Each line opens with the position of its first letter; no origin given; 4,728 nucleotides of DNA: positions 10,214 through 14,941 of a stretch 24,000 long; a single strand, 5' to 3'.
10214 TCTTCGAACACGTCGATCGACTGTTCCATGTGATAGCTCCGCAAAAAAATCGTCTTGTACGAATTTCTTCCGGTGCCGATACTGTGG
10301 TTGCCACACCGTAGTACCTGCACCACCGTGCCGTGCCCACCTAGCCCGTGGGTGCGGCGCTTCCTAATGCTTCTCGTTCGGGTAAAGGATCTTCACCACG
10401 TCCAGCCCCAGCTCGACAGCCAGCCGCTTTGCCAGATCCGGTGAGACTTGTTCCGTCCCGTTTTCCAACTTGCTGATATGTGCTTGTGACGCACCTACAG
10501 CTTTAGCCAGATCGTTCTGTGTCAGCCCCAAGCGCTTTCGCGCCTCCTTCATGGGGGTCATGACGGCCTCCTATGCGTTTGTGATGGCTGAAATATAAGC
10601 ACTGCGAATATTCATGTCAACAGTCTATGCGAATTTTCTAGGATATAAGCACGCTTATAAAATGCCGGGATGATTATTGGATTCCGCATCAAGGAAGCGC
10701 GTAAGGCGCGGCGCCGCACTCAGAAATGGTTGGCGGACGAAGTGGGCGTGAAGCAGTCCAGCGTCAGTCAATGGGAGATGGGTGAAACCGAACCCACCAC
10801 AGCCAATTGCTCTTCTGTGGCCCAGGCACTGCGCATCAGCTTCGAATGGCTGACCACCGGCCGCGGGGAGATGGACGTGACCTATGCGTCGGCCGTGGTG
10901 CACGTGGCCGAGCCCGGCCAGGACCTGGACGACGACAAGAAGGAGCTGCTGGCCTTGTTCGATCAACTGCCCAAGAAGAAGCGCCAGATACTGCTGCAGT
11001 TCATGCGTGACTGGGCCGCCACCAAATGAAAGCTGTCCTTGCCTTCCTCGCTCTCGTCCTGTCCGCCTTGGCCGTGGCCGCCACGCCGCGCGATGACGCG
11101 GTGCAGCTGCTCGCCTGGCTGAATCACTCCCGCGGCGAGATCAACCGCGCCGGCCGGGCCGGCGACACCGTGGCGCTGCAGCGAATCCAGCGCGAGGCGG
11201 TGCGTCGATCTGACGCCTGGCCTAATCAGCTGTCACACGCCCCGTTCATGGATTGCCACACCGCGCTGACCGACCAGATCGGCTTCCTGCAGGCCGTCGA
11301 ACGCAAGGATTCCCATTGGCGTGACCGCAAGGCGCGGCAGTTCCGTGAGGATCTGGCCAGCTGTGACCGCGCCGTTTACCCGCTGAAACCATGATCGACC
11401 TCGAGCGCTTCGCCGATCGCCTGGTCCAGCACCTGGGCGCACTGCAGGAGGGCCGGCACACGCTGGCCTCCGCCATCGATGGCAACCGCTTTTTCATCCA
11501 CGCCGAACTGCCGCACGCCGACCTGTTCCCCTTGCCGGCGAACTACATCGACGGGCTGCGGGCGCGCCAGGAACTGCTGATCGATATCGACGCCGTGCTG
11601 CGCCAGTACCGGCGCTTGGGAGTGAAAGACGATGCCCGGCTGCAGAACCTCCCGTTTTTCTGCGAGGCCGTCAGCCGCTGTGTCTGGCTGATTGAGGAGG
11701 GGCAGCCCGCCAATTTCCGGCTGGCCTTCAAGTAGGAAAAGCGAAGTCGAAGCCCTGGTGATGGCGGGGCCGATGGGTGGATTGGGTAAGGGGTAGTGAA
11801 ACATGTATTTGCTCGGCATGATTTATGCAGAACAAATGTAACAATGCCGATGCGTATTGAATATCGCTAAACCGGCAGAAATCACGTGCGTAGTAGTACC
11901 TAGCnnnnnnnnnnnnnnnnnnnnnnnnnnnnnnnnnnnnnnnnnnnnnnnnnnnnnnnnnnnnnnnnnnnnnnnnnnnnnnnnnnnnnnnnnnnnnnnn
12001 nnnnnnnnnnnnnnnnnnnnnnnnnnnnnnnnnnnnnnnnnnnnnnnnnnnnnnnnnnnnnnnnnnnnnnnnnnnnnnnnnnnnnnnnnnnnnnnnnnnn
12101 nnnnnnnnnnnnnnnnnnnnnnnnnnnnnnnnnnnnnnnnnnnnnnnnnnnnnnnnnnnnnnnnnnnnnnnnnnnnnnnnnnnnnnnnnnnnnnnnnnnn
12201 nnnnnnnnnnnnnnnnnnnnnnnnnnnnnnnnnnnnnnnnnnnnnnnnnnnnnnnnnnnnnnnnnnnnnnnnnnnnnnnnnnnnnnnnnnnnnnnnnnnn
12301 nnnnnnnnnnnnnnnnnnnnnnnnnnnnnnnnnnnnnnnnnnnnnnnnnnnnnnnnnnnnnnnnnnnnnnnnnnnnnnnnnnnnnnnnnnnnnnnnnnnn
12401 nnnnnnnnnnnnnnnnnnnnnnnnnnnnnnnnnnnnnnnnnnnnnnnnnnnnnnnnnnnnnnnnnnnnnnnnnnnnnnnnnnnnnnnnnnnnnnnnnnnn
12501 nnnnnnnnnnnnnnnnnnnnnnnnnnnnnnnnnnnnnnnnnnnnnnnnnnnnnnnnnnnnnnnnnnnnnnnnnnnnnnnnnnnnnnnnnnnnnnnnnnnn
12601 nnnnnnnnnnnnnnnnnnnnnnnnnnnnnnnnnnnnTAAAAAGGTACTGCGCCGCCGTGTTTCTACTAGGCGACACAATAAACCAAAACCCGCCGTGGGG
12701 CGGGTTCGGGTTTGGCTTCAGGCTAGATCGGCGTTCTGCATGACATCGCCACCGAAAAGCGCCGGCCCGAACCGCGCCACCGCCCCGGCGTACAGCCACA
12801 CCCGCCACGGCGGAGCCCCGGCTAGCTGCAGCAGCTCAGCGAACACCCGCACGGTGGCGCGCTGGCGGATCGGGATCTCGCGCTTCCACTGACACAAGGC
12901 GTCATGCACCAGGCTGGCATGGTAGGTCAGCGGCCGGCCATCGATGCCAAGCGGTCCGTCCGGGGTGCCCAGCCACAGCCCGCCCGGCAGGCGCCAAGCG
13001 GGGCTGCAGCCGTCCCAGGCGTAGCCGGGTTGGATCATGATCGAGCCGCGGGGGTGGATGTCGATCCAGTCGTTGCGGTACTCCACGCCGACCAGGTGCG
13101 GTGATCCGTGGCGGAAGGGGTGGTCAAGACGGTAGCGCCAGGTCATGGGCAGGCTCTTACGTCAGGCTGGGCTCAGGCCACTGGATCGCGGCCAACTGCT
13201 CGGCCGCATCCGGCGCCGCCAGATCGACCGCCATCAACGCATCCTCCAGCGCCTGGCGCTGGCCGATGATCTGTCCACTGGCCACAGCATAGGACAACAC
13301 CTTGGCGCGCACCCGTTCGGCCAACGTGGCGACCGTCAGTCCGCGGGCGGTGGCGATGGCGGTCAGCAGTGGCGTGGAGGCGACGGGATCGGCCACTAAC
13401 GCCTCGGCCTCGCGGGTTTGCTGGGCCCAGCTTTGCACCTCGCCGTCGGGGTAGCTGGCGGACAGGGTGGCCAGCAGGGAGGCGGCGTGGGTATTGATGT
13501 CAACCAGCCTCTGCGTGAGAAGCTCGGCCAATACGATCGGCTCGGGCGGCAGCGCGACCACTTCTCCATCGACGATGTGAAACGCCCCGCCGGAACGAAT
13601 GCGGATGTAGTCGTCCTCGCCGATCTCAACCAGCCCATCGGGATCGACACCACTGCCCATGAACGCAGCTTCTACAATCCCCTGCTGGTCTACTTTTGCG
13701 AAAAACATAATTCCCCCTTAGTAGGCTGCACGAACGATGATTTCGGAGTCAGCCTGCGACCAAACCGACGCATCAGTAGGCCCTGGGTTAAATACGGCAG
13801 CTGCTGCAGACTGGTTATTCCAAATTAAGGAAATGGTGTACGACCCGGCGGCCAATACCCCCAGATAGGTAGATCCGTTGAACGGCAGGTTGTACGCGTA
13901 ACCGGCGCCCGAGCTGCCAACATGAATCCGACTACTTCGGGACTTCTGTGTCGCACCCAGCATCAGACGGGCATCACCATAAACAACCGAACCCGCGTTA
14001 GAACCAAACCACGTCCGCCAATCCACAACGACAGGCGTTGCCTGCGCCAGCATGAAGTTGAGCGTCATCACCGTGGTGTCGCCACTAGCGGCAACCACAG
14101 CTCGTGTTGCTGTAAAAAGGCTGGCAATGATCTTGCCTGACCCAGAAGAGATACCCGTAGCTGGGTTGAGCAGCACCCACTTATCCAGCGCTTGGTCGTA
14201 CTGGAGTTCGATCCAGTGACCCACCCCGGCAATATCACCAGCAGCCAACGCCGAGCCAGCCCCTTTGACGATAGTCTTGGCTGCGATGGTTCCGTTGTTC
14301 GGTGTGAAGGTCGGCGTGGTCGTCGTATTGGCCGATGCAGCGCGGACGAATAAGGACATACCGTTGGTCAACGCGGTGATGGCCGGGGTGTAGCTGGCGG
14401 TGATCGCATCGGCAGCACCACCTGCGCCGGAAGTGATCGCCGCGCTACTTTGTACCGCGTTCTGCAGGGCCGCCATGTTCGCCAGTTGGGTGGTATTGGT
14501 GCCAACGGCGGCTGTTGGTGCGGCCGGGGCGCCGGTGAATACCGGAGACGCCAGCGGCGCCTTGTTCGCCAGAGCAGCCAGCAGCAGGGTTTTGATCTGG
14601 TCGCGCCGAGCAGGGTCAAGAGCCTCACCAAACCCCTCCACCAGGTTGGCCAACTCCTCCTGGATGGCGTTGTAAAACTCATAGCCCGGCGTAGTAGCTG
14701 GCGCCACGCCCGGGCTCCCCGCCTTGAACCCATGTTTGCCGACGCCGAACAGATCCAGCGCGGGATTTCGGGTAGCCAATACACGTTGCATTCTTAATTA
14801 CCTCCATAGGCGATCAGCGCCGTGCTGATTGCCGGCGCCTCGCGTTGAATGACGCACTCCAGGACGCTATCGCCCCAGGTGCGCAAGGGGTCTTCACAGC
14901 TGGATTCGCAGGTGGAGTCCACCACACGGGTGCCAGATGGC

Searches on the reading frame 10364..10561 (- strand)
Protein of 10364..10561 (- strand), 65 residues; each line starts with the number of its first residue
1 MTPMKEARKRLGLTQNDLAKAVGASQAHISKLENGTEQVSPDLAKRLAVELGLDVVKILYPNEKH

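Call 18: search_protein_families(library=phrogs, proteins=[window:10364-10561:-], max_evalue=0.001)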
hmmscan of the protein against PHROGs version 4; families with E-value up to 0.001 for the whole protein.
window:10364-10561:- (65 aa): 23 families
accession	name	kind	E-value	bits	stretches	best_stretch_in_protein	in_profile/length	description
phrog_3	-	transcription regulation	1.1e-11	46.2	1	3-63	92-150/430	transcriptional repressor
phrog_8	-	transcription regulation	2.6e-11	44.6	1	8-60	166-217/346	transcriptional regulator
phrog_1373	-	transcription regulation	4e-11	44.2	1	4-59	68-123/166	transcriptional regulator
phrog_5823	-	transcription regulation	8e-10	39.4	1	4-56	11-64/404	transcriptional regulator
phrog_2439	-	transcription regulation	3.7e-09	36.9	1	4-54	12-62/367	transcriptional regulator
phrog_7241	-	transcription regulation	7.2e-09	36.7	1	4-55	66-117/122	transcriptional regulator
phrog_4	-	transcription regulation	8.6e-09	35.9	1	5-60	142-193/400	transcriptional repressor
phrog_2967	-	transcription regulation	1e-08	36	1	4-54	15-65/225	transcriptional regulator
phrog_2328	-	transcription regulation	1.7e-07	32.1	1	6-55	22-71/128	transcriptional repressor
phrog_2339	-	DNA, RNA and nucleotide metabolism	2.4e-07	31.7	1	2-55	28-82/98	HTH DNA binding protein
phrog_6831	-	transcription regulation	7.4e-07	30.1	1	10-48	16-55/68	transcriptional regulator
phrog_1124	-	transcription regulation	7.8e-07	29.8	1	4-48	13-56/177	transcriptional regulator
phrog_4836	-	transcription regulation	1.8e-06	28.6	1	4-60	80-136/194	CII-like regulator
phrog_2104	-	unknown function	3.3e-06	28.3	1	3-49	43-89/103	-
phrog_4441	-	DNA, RNA and nucleotide metabolism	4.9e-06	27.8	1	16-60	22-66/98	HTH DNA binding protein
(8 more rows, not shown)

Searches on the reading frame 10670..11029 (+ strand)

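Call 18: search_protein_families(library=phrogs, proteins=[window:10670-11029:+], max_evalue=0.001)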
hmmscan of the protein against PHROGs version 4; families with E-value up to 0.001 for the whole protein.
window:10670-11029:+ (119 aa): 19 families
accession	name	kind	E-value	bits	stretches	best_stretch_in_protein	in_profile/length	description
phrog_4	-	transcription regulation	3.5e-15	56.9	1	1-84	135-205/400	transcriptional repressor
phrog_2328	-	transcription regulation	1.6e-14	54.8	1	3-69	16-82/128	transcriptional repressor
phrog_2967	-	transcription regulation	8e-14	52.7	1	2-79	10-78/225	transcriptional regulator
phrog_8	-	transcription regulation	9.8e-13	49.2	1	1-87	75-150/346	transcriptional regulator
phrog_2439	-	transcription regulation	7.6e-11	42.5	1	2-65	7-70/367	transcriptional regulator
phrog_3037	-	transcription regulation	4e-10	40.8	1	6-116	21-127/189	transcriptional repressor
phrog_3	-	transcription regulation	1e-09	39.7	1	1-67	87-153/430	transcriptional repressor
phrog_5823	-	transcription regulation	1e-08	35.7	1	3-72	7-77/404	transcriptional regulator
phrog_4836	-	transcription regulation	7.5e-08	33.2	1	4-73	77-146/194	CII-like regulator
phrog_7241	-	transcription regulation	8.1e-08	33.4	1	10-61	69-120/122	transcriptional regulator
phrog_1373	-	transcription regulation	2.1e-06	28.8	1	7-68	68-129/166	transcriptional regulator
phrog_2104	-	unknown function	5.4e-06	27.5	1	6-46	43-83/103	-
phrog_638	-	transcription regulation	2.2e-05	25.3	1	8-56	9-58/145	transcriptional regulator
phrog_3949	-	transcription regulation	3.3e-05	25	1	11-110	22-119/161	transcriptional repressor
phrog_6962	-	unknown function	6.5e-05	24.2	1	3-43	2-42/73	-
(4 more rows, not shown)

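Call 61: search_protein_families(library=pfam, proteins=[window:10670-11029:+], max_evalue=0.01)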
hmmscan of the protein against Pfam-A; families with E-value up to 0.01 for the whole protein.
window:10670-11029:+ (119 aa): 4 families
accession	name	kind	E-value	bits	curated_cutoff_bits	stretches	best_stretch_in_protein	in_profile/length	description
PF01381.28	HTH_3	-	1.2e-14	54.5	23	1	7-61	1-55/55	Helix-turn-helix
PF13560.12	HTH_31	-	7.1e-07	29.9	27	1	3-54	2-54/64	Helix-turn-helix domain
PF12844.13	HTH_19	-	1.7e-06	28.2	30.2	1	6-67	3-64/64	Helix-turn-helix domain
PF07022.19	Phage_CI_repr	-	0.00014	22.6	22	1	17-68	14-64/65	Bacteriophage CI repressor helix-turn-helix domain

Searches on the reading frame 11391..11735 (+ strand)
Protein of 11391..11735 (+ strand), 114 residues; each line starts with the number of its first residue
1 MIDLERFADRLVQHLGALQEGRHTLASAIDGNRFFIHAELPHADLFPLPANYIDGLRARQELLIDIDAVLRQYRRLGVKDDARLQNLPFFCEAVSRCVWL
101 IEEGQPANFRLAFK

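Call 18: search_protein_families(library=phrogs, proteins=[window:11391-11735:+], max_evalue=0.001)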
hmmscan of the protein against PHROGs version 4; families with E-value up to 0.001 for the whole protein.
window:11391-11735:+ (114 aa): 0 families

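Call 61: search_protein_families(library=pfam, proteins=[window:11391-11735:+], max_evalue=0.01)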
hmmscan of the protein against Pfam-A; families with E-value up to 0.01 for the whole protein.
window:11391-11735:+ (114 aa): 0 families
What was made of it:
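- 11391..11735 (+): orf114, unknown function. It is an insertion specific to this phage, between orf122 and the conserved element 3' of luxR. No Pfam or PHROG hit (calls 18, 61).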

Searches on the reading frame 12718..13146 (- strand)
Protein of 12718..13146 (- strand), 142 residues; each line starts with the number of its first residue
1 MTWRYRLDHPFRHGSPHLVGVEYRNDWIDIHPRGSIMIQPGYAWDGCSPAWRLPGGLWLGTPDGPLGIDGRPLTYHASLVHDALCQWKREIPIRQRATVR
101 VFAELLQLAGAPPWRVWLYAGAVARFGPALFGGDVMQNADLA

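Call 18: search_protein_families(library=phrogs, proteins=[window:12718-13146:-], max_evalue=0.001)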
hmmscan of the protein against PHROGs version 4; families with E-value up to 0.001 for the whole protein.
window:12718-13146:- (142 aa): 1 family
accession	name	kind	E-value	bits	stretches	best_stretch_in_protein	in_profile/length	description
phrog_1158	-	tail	8.7e-25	88.5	1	2-136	21-136/205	tail assembly chaperone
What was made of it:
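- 12718..13146 (-): Tail-fibre assembly chaperone, the last late gene before the terminator and luxR. PHROG 1158, E 9e-25 (call 18).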

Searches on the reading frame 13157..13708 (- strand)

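Call 18: search_protein_families(library=phrogs, proteins=[window:13157-13708:-], max_evalue=0.001)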
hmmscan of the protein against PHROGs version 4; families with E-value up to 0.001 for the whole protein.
window:13157-13708:- (183 aa): 3 families
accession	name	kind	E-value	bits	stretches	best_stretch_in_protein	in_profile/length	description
phrog_2618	-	unknown function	2.7e-29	103.4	1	56-163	71-180/197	-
phrog_1604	-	unknown function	6.7e-09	36.6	1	80-161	120-201/251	-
phrog_10301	-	unknown function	1.2e-05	26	1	94-136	185-227/302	-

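Call 61: search_protein_families(library=pfam, proteins=[window:13157-13708:-], max_evalue=0.01)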
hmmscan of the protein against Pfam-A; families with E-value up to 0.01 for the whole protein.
window:13157-13708:- (183 aa): 0 families

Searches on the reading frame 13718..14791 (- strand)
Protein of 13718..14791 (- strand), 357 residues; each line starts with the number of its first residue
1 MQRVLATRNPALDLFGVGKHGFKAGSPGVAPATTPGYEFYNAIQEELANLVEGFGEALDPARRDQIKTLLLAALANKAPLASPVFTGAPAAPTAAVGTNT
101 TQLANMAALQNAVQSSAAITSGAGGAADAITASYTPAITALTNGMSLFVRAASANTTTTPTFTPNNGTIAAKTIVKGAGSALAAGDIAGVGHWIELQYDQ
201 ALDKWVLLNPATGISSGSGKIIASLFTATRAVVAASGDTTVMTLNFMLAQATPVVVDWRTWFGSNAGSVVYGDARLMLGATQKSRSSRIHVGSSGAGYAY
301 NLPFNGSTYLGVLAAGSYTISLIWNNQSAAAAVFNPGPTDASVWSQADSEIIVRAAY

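Call 18: search_protein_families(library=phrogs, proteins=[window:13718-14791:-], max_evalue=0.001)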
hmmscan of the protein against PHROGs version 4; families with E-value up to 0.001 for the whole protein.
window:13718-14791:- (357 aa): 12 families
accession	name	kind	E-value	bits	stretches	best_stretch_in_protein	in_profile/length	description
phrog_18834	-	unknown function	3.3e-10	41.2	1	11-107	10-107/338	-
phrog_2617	-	tail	4.2e-08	33.3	1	7-115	6-117/659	short tail fiber protein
phrog_4209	-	tail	6.3e-08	33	1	41-261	64-231/406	tail fiber protein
phrog_13014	-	unknown function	7.8e-08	32.7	1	9-122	8-121/423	-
phrog_1858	-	tail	1.3e-06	27.7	1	13-154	12-112/1018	tail fiber protein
phrog_6859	-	tail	1.5e-06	28.9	1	13-71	12-71/346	tail fiber protein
phrog_6683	-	tail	2.7e-06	28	1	6-88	5-88/367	tail fiber protein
phrog_16738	-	unknown function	3.2e-06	27.1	1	7-78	6-74/512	-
phrog_2631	-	tail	6.2e-06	26.1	1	71-183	249-385/644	tail fiber protein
phrog_7032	-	tail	9.1e-06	25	1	71-113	244-286/866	tail fiber protein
phrog_22682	-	tail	8.3e-05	22.9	1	67-148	167-246/400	tail fiber protein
phrog_454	-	tail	0.00069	18.8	1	76-182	284-398/1376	tail fiber protein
